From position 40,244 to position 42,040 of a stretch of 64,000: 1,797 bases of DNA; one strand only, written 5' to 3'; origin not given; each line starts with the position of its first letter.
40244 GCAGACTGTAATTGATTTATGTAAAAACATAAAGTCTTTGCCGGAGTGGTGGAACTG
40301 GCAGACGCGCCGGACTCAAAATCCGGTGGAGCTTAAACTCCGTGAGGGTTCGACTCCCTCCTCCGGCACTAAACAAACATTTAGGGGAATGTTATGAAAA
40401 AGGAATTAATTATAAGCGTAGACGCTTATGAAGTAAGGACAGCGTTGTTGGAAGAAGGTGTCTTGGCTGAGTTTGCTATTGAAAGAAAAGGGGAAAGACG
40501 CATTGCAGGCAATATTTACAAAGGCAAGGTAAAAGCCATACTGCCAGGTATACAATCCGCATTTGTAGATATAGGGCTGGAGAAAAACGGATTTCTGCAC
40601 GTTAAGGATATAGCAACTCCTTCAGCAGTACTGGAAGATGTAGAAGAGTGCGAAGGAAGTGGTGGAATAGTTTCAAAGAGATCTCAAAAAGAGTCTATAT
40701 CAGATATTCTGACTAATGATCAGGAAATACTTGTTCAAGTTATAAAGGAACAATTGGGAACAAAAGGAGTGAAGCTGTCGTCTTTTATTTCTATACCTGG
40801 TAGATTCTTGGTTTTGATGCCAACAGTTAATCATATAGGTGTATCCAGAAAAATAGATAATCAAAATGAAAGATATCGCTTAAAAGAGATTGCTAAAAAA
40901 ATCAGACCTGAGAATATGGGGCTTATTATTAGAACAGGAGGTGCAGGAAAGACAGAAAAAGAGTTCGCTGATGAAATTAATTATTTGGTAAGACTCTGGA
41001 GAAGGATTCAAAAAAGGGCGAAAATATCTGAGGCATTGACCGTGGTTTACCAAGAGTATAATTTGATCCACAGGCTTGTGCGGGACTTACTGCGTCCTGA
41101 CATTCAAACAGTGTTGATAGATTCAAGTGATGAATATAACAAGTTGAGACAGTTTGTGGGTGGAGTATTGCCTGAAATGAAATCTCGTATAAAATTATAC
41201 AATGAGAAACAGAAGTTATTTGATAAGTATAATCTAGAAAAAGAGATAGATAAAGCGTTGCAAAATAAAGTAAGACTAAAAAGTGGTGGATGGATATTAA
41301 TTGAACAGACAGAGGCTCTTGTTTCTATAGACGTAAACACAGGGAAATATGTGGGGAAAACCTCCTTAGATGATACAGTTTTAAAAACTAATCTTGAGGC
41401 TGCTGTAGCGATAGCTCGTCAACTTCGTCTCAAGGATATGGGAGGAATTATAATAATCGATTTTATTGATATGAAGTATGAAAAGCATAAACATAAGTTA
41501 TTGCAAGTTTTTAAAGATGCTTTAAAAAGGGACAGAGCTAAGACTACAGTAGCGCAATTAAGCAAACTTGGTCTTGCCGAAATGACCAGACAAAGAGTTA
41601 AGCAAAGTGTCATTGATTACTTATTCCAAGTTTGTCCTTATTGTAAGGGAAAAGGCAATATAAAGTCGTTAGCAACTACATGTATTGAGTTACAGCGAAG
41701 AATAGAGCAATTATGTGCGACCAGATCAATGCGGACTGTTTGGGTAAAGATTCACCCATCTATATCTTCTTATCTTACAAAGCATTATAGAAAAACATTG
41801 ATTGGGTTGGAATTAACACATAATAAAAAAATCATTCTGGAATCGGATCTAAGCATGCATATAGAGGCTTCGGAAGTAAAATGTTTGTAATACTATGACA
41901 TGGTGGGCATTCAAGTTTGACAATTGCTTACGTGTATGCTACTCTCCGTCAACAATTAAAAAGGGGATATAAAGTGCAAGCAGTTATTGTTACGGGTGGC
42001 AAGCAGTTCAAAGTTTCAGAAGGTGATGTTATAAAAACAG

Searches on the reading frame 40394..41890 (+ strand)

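Call 88: search_protein_families(library=pfam, proteins=[window:40394-41890:+], max_evalue=0.00001)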
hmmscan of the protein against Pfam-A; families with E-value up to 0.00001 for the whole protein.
window:40394-41890:+ (498 aa): 2 families
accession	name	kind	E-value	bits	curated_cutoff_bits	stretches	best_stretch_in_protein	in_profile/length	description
PF10150.14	RNase_E_G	-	5.9e-105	351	25.5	1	133-402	1-270/270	Ribonuclease E/G family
PF20833.2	RNase_E_G_Thio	-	3.4e-12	46.8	26.8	1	413-495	1-83/86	RNase E/G, Thioredoxin-like domain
